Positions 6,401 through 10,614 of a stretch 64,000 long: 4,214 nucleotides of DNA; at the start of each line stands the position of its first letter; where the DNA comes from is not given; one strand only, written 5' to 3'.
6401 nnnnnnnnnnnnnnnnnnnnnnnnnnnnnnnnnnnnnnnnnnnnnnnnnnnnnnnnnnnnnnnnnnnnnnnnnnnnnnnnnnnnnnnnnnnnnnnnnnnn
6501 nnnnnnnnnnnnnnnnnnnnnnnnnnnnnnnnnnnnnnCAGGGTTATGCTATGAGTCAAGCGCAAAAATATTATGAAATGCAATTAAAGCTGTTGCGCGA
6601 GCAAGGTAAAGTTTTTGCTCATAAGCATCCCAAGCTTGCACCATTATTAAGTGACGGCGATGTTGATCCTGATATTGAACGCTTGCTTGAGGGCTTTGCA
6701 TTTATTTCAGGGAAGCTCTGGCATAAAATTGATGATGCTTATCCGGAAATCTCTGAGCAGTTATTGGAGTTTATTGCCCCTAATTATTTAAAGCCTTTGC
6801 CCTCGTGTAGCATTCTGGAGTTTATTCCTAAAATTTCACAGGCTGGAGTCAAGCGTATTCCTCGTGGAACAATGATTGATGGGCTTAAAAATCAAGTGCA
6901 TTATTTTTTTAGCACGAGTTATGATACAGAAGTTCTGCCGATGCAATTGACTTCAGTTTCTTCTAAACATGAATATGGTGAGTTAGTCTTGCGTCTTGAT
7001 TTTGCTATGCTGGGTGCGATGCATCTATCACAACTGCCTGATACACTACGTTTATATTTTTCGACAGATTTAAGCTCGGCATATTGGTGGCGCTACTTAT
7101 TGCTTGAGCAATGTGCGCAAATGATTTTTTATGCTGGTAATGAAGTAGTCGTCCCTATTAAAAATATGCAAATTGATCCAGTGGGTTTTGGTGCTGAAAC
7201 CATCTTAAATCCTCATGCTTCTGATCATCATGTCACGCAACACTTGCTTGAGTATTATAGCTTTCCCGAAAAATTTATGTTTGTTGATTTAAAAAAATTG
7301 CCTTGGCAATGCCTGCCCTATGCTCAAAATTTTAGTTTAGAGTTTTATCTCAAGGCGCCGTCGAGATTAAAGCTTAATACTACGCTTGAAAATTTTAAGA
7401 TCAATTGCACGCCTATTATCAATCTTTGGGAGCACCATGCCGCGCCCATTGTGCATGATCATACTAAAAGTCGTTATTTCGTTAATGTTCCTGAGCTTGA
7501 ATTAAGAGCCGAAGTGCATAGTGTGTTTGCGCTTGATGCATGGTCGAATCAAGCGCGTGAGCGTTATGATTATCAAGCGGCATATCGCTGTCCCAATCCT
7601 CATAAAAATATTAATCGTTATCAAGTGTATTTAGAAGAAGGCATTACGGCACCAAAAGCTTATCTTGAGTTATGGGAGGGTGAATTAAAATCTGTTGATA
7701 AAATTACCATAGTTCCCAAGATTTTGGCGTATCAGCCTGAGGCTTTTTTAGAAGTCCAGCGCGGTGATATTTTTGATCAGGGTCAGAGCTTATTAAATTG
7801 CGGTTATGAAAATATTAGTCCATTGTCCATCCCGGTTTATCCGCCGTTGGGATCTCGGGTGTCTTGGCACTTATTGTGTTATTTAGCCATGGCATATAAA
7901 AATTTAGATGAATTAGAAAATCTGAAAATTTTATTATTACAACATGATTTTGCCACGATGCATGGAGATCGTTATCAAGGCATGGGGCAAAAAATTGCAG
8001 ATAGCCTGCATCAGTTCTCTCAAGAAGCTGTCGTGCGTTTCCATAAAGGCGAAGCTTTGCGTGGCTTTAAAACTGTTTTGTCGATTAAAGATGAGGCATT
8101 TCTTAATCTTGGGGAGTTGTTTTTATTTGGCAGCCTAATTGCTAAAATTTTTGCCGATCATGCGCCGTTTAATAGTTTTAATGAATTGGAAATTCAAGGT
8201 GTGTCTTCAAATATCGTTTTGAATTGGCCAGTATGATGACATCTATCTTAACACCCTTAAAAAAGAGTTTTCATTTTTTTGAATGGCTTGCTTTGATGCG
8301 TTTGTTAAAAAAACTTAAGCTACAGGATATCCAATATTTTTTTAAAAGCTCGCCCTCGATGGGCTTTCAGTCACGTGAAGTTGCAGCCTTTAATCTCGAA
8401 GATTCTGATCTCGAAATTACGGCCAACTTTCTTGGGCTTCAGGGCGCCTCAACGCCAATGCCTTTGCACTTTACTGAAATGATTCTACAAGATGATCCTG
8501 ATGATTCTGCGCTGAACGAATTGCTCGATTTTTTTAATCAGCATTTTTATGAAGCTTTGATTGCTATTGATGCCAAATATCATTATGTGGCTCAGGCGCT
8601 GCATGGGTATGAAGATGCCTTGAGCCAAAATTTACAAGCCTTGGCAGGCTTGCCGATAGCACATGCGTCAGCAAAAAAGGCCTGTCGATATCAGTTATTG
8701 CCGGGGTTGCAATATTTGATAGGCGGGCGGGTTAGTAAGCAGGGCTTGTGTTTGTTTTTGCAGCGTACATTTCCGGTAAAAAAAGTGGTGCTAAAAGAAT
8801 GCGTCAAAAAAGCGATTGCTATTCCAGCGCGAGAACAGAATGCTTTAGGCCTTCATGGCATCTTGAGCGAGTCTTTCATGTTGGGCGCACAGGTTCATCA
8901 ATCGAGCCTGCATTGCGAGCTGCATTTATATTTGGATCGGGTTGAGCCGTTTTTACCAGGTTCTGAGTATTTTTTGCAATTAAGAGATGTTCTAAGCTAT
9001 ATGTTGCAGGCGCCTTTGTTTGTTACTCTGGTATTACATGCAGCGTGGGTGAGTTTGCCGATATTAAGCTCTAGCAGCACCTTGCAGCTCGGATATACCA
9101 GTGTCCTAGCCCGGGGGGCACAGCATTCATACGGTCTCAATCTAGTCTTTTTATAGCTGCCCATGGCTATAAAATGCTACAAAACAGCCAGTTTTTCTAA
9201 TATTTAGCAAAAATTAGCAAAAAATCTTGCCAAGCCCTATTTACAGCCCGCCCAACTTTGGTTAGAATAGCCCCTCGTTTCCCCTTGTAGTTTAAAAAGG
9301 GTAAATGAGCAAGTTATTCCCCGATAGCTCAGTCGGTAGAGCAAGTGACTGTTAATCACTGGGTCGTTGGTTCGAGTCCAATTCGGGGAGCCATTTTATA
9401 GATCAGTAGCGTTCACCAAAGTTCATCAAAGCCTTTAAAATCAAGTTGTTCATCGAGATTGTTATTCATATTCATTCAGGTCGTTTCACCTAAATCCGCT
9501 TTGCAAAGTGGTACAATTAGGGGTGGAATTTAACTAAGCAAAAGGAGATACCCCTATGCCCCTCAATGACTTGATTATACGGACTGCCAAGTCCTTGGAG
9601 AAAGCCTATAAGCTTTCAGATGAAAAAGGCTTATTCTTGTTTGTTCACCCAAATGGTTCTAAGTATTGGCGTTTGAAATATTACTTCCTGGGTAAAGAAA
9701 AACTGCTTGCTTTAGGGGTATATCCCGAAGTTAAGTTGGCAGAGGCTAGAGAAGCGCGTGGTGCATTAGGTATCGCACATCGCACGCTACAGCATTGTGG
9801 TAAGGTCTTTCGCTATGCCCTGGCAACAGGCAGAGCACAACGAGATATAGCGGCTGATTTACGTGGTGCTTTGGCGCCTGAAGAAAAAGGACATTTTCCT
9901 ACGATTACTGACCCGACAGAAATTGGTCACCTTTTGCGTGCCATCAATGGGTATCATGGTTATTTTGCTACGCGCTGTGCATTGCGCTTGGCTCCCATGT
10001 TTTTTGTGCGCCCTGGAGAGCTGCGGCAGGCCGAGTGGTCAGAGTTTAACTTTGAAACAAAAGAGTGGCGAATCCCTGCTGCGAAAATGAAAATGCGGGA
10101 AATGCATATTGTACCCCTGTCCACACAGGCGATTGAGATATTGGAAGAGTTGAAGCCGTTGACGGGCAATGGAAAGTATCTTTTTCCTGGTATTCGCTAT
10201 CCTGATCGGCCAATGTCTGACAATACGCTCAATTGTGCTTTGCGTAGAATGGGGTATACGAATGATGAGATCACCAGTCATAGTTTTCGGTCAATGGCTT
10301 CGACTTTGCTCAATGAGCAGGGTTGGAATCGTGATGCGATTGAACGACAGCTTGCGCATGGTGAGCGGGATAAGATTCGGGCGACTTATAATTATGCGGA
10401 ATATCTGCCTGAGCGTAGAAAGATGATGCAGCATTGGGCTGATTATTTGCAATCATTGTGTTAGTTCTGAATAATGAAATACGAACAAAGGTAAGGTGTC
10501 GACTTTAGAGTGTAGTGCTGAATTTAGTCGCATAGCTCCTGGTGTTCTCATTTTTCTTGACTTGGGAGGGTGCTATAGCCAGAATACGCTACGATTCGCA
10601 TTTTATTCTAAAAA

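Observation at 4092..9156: Isolated five-gene T6SS sheath/baseplate module (tssB-C-E-F-G) wedged between rlmB and tRNA-Asn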

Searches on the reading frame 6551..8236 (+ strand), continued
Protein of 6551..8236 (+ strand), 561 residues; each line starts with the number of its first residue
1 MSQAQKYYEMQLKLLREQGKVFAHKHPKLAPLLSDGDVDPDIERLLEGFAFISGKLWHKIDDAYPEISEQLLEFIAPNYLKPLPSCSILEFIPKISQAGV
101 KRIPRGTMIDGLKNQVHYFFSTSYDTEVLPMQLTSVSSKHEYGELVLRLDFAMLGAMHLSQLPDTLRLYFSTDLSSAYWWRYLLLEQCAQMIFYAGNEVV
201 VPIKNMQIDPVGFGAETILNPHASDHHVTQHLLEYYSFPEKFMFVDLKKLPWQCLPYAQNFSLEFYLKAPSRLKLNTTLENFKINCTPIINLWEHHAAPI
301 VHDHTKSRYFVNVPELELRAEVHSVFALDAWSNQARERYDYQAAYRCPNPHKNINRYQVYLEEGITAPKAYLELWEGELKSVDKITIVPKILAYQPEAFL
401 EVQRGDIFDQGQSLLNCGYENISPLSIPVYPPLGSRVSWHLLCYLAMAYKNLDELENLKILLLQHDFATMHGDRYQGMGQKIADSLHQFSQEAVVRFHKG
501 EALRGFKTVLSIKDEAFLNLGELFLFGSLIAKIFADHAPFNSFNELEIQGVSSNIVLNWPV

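Call 33: find_encoding_contigs(protein=P0024, flank=10000, max_places=2)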
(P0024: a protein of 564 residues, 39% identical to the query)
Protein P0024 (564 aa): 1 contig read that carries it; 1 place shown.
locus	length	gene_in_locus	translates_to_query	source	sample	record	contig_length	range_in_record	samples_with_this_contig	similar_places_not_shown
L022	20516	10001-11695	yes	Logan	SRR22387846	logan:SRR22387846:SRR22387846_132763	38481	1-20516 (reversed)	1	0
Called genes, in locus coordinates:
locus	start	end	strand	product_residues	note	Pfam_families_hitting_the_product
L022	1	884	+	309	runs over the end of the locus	PF12784:PDDEXK_2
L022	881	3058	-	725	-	PF00580:UvrD-helicase, PF13245:AAA_19, PF13604:AAA_30 (faint), PF13361:UvrD_C, PF13538:UvrD_C_2, PF21196:PcrA_UvrD_tudor (weak)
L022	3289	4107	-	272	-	PF04127:DFP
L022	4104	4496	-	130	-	PF02441:Flavoprotein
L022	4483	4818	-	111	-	PF02261:Asp_decarbox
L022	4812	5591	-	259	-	PF02569:Pantoate_ligase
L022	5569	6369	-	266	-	PF02548:Pantoate_transf, PF13714:PEP_mutase (weak)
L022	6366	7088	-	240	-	PF10728:DUF2520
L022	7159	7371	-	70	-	PF00313:CSD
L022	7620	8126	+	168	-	PF05591:T6SS_VipA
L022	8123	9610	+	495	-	PF05943:VipB, PF18945:VipB_2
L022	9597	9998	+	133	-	PF04965:GPW_gp25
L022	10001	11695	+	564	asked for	PF05947:T6SS_TssF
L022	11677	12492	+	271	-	PF06996:T6SS_TssG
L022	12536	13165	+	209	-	PF01725:Ham1p_like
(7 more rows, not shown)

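Call 36: find_encoding_contigs(protein=P0013, flank=10000, max_places=2)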
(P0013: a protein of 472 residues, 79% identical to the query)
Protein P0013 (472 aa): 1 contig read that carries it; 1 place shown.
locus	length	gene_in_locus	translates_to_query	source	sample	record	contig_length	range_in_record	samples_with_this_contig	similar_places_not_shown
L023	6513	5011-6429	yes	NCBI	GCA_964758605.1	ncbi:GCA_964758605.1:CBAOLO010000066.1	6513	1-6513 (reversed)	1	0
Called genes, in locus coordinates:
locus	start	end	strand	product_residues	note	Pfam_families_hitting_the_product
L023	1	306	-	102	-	?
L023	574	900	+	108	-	-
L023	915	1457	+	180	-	PF13740:ACT_6 (faint)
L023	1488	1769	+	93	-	PF04751:DarP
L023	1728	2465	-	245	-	PF08032:SpoU_sub_bind, PF00588:SpoU_methylase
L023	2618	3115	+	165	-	PF05591:T6SS_VipA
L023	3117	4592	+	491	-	PF05943:VipB, PF18945:VipB_2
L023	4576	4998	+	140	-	PF04965:GPW_gp25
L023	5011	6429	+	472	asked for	PF05947:T6SS_TssF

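Call 56: find_encoding_contigs(protein=P0019, flank=10000, max_places=2)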
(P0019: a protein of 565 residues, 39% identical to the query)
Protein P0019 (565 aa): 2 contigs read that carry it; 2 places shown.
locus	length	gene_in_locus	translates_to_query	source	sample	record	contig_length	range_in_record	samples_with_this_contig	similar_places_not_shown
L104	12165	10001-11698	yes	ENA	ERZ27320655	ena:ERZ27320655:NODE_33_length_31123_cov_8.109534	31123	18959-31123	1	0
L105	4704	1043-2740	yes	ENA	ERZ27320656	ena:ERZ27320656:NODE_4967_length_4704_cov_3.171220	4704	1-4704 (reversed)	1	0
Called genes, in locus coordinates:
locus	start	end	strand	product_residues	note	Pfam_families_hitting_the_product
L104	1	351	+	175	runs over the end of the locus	PF02627:CMD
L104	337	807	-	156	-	PF00588:SpoU_methylase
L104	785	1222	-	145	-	PF06945:DUF1289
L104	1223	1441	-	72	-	-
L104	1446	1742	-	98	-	-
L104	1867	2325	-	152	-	PF01668:SmpB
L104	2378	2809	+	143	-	PF10604:Polyketide_cyc2, PF03364:Polyketide_cyc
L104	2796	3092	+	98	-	PF03658:Ub-RnfH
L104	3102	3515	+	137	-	PF03472:Autoind_bind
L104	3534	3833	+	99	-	PF00196:GerE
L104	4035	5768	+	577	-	PF00704:Glyco_hydro_18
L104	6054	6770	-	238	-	PF01609:DDE_Tnp_1, PF13751:DDE_Tnp_1_6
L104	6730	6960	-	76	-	-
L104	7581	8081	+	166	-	PF05591:T6SS_VipA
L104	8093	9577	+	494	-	PF05943:VipB, PF18945:VipB_2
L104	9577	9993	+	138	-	PF04965:GPW_gp25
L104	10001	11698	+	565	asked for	PF05947:T6SS_TssF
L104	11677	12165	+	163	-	?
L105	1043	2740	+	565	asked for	PF05947:T6SS_TssF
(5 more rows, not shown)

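Call 57: find_encoding_contigs(protein=P0022, flank=10000, max_places=2)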
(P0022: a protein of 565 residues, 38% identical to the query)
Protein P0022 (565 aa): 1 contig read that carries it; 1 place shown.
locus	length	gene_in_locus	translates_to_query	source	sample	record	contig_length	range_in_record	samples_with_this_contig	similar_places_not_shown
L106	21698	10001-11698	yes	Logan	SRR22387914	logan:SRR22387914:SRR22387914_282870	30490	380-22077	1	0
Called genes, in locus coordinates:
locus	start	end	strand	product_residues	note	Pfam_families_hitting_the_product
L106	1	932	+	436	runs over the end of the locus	?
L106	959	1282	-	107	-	-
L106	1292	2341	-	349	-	PF00126:HTH_1, PF03466:LysR_substrate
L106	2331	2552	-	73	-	PF02604:PhdYeFM_antitox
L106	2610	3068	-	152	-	PF00588:SpoU_methylase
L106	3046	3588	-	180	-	PF06945:DUF1289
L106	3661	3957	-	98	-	-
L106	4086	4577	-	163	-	PF01668:SmpB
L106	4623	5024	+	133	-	PF03364:Polyketide_cyc, PF10604:Polyketide_cyc2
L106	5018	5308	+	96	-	PF03658:Ub-RnfH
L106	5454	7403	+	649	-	PF00704:Glyco_hydro_18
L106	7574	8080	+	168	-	PF05591:T6SS_VipA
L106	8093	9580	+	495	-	PF05943:VipB, PF18945:VipB_2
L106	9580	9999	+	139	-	PF04965:GPW_gp25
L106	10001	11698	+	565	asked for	PF05947:T6SS_TssF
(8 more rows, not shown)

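Call 58: find_encoding_contigs(protein=P0017, flank=10000, max_places=2)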
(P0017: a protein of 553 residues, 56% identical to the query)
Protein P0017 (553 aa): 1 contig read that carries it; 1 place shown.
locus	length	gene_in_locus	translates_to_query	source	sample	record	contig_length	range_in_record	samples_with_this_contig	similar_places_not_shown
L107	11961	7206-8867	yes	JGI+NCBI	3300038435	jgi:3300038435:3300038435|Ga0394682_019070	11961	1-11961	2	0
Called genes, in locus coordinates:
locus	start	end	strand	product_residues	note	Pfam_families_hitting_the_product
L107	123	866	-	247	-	PF22624:AASDHPPT_N (weak), PF01648:ACPS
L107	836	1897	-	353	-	PF08240:ADH_N, PF16912:Glu_dehyd_C, PF00107:ADH_zinc_N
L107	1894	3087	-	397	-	PF00266:Aminotran_5 (faint), PF00155:Aminotran_1_2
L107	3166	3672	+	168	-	-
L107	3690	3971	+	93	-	PF04751:DarP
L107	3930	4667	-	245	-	PF08032:SpoU_sub_bind, PF00588:SpoU_methylase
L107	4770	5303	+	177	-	PF05591:T6SS_VipA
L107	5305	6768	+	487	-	PF05943:VipB, PF18945:VipB_2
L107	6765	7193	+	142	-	PF04965:GPW_gp25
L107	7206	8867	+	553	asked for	PF05947:T6SS_TssF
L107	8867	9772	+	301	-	PF06996:T6SS_TssG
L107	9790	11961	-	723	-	?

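Call 70: find_encoding_contigs(protein=P0027, flank=10000, max_places=2)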
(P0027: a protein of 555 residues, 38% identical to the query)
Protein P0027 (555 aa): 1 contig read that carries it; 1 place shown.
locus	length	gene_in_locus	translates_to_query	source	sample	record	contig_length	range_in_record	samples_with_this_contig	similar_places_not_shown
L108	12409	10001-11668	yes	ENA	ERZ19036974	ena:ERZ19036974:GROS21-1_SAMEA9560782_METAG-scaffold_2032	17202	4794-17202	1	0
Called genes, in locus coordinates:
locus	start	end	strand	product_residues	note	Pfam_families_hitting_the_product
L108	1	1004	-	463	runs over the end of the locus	PF00206:Lyase_1, PF10415:FumaraseC_C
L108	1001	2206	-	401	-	PF13173:AAA_14, PF13635:DUF4143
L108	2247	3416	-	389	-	PF00155:Aminotran_1_2, PF01041:DegT_DnrJ_EryC1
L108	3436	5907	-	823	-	PF02771:Acyl-CoA_dh_N, PF02770:Acyl-CoA_dh_M (faint), PF00441:Acyl-CoA_dh_1, PF08028:Acyl-CoA_dh_2 (faint), PF09317:ACDH_C, PF00887:ACBP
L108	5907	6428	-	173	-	PF03938:OmpH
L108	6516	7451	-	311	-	PF00535:Glycos_transf_2, PF10111:Glyco_tranf_2_2 (weak), PF13641:Glyco_tranf_2_3 (weak)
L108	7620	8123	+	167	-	PF05591:T6SS_VipA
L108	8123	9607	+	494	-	PF05943:VipB, PF18945:VipB_2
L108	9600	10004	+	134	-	PF04965:GPW_gp25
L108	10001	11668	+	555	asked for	PF05947:T6SS_TssF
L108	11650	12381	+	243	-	PF06996:T6SS_TssG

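Call 71: find_encoding_contigs(protein=P0025, flank=10000, max_places=3)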
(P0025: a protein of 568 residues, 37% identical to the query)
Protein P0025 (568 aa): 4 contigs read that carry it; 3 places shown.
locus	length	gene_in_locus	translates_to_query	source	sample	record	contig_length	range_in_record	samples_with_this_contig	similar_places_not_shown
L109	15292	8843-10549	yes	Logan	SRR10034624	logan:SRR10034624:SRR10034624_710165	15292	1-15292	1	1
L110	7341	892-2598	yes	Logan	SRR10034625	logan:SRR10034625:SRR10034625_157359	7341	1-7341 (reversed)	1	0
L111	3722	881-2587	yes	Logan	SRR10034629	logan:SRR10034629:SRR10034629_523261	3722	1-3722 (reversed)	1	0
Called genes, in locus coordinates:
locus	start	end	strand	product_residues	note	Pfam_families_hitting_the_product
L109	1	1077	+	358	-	?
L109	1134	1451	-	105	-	-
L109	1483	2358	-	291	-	PF00126:HTH_1, PF03466:LysR_substrate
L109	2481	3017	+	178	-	PF00578:AhpC-TSA, PF08534:Redoxin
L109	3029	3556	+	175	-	PF02627:CMD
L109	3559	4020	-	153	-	PF00588:SpoU_methylase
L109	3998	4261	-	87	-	-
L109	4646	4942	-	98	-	-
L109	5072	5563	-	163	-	PF01668:SmpB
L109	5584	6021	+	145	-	PF10604:Polyketide_cyc2, PF03364:Polyketide_cyc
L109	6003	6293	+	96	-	PF03658:Ub-RnfH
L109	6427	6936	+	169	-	PF05591:T6SS_VipA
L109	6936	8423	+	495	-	PF05943:VipB, PF18945:VipB_2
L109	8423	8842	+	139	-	PF04965:GPW_gp25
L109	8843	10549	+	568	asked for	PF05947:T6SS_TssF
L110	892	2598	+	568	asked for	PF05947:T6SS_TssF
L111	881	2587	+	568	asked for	PF05947:T6SS_TssF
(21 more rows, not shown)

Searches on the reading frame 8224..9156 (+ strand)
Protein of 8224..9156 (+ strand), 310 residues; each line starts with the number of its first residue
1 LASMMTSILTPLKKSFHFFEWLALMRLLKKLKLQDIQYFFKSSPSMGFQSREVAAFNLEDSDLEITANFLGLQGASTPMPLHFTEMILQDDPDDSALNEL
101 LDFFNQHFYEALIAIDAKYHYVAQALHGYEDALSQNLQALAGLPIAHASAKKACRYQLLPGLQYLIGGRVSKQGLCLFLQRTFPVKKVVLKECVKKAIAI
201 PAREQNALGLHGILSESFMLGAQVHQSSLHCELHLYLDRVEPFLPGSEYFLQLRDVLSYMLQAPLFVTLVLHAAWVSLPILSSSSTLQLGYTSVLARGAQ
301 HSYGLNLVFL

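Call 4: search_protein_families(library=pfam, proteins=[window:8224-9156:+])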
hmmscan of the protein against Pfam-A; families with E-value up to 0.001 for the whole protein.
window:8224-9156:+ (310 aa): 1 family
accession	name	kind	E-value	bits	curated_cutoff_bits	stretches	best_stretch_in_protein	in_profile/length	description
PF06996.16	T6SS_TssG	-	1.3e-44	153.2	24.6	1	15-295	4-303/304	Type VI secretion, TssG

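Call 5: search_protein_families(library=ncbifam, proteins=[window:8224-9156:+])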
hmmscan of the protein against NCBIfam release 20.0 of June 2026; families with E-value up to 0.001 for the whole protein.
window:8224-9156:+ (310 aa): 1 family
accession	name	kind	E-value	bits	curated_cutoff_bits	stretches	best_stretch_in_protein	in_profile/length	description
TIGR03347.1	VI_chp_1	equivalog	5.1e-45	153.9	143.3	1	34-295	31-299/300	type VI secretion system baseplate subunit TssG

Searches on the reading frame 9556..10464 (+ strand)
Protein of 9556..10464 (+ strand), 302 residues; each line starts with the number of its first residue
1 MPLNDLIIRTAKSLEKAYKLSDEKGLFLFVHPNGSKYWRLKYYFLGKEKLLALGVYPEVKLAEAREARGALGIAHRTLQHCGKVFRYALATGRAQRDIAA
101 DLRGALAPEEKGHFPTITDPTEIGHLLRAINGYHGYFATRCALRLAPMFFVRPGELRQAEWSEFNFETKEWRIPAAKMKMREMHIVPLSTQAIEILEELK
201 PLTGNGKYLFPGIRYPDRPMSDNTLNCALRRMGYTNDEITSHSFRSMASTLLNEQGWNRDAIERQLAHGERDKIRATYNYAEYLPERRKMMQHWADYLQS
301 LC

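Call 4: search_protein_families(library=pfam, proteins=[window:9556-10464:+])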
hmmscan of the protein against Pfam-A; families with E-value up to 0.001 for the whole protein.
window:9556-10464:+ (302 aa): 3 families
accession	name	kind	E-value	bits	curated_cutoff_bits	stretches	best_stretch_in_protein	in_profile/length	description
PF00589.27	Phage_integrase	-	4.7e-22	79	27.1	1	119-279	4-166/172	Phage integrase family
PF13356.12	Arm-DNA-bind_3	-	2.1e-17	63.4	27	1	3-69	1-64/83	Arm DNA-binding domain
PF22022.2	Phage_int_M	-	1.4e-11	44.9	27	1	64-105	55-96/96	Phage integrase central domain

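Call 5: search_protein_families(library=ncbifam, proteins=[window:9556-10464:+])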
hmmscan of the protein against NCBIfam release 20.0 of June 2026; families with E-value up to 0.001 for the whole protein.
window:9556-10464:+ (302 aa): 2 families
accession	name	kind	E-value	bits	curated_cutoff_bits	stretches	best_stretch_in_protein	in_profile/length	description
NF007246.0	PRK09692.1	domain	1.9e-64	217.8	434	2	66-299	163-394/413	integrase domain-containing protein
NF040815.2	recomb_XerA_Arch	equivalog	1.8e-07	31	220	1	107-289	86-260/263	site-specific tyrosine recombinase/integron integrase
